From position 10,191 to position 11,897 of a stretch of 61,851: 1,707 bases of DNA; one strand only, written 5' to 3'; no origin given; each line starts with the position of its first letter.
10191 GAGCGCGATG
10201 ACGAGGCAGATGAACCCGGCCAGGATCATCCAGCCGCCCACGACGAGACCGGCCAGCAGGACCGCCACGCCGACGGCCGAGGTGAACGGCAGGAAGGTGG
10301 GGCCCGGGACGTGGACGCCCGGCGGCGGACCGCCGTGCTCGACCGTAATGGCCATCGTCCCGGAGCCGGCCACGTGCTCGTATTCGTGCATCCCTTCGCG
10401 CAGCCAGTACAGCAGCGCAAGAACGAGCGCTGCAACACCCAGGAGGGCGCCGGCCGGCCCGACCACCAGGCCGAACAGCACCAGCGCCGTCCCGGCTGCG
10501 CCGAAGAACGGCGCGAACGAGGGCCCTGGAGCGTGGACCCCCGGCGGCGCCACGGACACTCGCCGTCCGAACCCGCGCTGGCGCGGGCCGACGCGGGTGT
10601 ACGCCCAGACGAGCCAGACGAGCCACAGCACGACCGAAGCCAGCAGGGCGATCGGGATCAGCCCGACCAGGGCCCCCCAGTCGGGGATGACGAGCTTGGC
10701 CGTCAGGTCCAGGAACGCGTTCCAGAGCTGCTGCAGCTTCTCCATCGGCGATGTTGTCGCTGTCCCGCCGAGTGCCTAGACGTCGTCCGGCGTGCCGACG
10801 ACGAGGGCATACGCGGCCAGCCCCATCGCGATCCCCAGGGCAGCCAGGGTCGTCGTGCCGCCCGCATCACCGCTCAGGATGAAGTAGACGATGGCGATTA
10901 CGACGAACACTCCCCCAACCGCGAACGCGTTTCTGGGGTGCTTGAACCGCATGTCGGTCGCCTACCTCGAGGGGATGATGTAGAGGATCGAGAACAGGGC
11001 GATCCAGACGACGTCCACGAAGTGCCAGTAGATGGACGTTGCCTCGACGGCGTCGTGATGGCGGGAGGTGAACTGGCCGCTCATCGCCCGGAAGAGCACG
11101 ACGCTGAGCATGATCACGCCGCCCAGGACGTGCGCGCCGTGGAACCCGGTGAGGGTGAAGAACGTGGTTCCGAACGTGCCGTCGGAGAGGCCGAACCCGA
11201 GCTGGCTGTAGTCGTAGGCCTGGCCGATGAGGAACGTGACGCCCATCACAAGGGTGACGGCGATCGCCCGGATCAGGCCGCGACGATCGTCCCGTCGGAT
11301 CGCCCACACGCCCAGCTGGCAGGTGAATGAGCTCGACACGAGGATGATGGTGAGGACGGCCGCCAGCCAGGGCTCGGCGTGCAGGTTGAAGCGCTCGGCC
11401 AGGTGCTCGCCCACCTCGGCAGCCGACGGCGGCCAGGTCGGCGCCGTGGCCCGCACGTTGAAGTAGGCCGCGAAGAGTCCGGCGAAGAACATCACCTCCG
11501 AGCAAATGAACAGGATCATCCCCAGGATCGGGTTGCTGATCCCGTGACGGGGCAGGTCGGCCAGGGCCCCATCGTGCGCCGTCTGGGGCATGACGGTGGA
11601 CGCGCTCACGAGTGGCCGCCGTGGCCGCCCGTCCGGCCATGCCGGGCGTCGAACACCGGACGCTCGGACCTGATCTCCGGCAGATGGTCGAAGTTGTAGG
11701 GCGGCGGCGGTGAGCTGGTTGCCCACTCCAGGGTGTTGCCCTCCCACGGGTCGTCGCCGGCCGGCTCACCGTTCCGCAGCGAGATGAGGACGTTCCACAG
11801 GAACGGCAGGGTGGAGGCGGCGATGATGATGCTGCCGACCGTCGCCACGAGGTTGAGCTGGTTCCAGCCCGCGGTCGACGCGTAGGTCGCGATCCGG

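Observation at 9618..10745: Second, membrane-anchored paralogous cupredoxin fused to a duplicated CtaF-like module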

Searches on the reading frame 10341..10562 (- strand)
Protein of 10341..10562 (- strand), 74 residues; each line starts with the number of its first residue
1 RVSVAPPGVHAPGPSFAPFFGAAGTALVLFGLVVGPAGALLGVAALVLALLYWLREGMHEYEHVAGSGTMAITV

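Call 78: search_solved_structures(query=A4, max_evalue=10, show_alignments=3)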
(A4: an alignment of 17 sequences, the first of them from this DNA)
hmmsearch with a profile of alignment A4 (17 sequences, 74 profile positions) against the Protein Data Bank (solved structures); distinct sequences matched with E-value up to 10: 22.
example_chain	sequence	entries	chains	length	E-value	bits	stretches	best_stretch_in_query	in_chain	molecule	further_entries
7o37_c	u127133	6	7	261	2.4e-06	30.6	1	10-60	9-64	Cytochrome c oxidase subunit 3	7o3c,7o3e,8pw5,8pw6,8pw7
1m56_C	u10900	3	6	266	1.6e-05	27.9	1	10-58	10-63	CYTOCHROME C OXIDASE | Cytochrome c oxidase polypeptide III (Cytochrome AA3 subunit 3)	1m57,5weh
9i6f_C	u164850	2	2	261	3.1e-05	27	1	10-60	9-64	Cytochrome c oxidase subunit 3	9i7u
5z62_C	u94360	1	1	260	4e-05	26.7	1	10-60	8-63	Cytochrome c oxidase subunit 3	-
5j4z_BC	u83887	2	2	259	4.9e-05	26.4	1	10-60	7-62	Cytochrome c oxidase subunit 3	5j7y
1occ_C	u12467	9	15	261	0.00015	24.8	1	10-60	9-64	CYTOCHROME C OXIDASE | Cytochrome c oxidase subunit 3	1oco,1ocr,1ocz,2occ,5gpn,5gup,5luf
1v54_C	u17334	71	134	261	0.00015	24.8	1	10-60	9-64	Cytochrome c oxidase polypeptide III | Cytochrome c oxidase subunit 3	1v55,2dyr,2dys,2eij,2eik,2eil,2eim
8ugh_4C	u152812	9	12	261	0.00016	24.7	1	10-60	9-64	Cytochrome c oxidase subunit 3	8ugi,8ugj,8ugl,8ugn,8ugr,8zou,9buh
5xdx_C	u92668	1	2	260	0.00019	24.5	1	10-60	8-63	Cytochrome c oxidase subunit 3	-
8zo8_C3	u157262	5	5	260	0.0002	24.4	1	10-60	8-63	Cytochrome c oxidase subunit 3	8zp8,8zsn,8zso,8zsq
9w2z_C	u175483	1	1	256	0.00021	24.4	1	10-60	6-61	Cytochrome c oxidase subunit 3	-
8d4t_P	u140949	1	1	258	0.00021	24.4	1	10-60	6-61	Cytochrome c oxidase subunit 3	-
5b1b_C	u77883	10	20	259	0.00021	24.3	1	10-60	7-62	Cytochrome c oxidase subunit 3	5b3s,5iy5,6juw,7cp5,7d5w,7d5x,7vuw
7jro_c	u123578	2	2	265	0.0054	19.8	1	10-60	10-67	COX3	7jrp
2yev_A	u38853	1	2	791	0.022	17.8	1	3-65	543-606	CYTOCHROME C OXIDASE POLYPEPTIDE I+III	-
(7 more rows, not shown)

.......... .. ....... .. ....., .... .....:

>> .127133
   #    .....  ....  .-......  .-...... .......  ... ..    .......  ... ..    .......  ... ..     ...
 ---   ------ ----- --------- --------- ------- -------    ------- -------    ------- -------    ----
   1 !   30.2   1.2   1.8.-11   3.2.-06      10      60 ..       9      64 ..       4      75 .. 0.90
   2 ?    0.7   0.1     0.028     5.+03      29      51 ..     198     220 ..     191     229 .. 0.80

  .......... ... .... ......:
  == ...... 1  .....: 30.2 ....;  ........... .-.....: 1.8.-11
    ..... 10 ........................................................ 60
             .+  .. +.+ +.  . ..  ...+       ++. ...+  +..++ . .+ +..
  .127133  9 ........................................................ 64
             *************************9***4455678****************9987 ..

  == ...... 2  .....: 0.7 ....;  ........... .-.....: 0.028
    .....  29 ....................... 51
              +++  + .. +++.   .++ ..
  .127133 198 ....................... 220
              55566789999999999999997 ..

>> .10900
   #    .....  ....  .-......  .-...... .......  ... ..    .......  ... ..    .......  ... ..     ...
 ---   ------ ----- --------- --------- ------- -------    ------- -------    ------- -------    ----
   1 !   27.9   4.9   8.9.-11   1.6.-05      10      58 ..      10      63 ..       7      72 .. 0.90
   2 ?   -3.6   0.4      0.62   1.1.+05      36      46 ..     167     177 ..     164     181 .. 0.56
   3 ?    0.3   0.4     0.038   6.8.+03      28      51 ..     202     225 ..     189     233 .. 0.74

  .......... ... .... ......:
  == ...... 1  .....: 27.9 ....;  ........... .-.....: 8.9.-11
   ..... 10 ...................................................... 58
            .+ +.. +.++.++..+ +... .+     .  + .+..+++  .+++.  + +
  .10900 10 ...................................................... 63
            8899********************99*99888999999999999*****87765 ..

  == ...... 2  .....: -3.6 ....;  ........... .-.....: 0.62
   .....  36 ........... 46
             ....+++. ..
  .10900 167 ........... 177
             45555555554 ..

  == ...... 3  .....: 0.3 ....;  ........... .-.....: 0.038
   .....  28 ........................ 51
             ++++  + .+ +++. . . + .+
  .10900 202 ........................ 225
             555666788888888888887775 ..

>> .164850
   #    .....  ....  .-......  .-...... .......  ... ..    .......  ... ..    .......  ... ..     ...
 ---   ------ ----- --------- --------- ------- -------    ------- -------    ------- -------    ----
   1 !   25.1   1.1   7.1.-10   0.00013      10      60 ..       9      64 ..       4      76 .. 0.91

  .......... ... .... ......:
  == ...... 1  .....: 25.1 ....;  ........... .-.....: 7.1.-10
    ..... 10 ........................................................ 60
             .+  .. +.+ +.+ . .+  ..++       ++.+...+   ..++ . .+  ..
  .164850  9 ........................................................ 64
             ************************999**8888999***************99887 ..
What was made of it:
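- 10368..10556 (-): Repeat 1 (residues 64-126): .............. motif, a two-helix hairpin, then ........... Profile A4 hits subunit III TM1-2: mouse 7o37_c E=2.4e-6 and R. sphaeroides 1m56_C E=1.6e-5 (call 78).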

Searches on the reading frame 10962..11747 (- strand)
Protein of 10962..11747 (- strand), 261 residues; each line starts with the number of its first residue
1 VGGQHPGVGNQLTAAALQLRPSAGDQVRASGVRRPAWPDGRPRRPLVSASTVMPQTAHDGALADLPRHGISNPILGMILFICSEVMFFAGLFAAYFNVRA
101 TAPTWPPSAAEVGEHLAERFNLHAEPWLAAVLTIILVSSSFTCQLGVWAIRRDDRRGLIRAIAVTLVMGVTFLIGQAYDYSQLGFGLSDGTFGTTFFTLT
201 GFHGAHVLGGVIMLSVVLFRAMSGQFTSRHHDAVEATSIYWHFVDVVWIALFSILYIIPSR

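Call 3: search_protein_families(library=pfam, proteins=[window:10962-11747:-], max_evalue=1)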
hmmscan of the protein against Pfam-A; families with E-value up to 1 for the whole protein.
window:10962-11747:- (261 aa): 3 families
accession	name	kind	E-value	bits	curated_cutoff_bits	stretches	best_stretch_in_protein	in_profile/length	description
PF00510.24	COX3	-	5.4e-41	141.6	23.8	1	75-257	78-255/258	Cytochrome c oxidase subunit III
PF04238.17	DUF420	-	0.00054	20.7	30.5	1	130-250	3-125/130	Protein of unknown function (DUF420)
PF09878.14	DUF2105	-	0.15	12.2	32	1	198-260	115-172/200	Predicted membrane protein (DUF2105)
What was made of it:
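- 10962..11591 (-): ctaE: 5-helix subunit III (209 aa from the ATG at 11591) that lacks canonical helices 1-2. Pfam COX3 matches profile positions 78-255 of 258 only (call 3).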

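Call 4: search_protein_families(library=ncbifam, proteins=[window:10962-11747:-], max_evalue=1)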
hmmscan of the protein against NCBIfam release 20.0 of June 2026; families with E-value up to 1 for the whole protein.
window:10962-11747:- (261 aa): 5 families
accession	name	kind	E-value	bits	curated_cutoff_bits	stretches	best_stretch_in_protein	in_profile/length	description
NF050119.1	aa3_CtaE_Actin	exception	2.8e-50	171.2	190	1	75-258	13-189/190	aa3-type cytochrome oxidase subunit III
TIGR02897.1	QoxC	equivalog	3.7e-30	105.5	239.9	1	74-258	11-187/190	cytochrome aa3 quinol oxidase subunit III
TIGR02842.1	CyoC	equivalog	3.1e-27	96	223.75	1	74-258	2-177/180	cytochrome o ubiquinol oxidase subunit III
NF007944.0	PRK10663.1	equivalog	6.4e-23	81.6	340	1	71-258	23-201/204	cytochrome o ubiquinol oxidase subunit III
NF004704.2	PRK06041.1-2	equivalog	0.47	9.1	550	1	195-253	485-542/555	archaellar assembly protein ArlJ/FlaJ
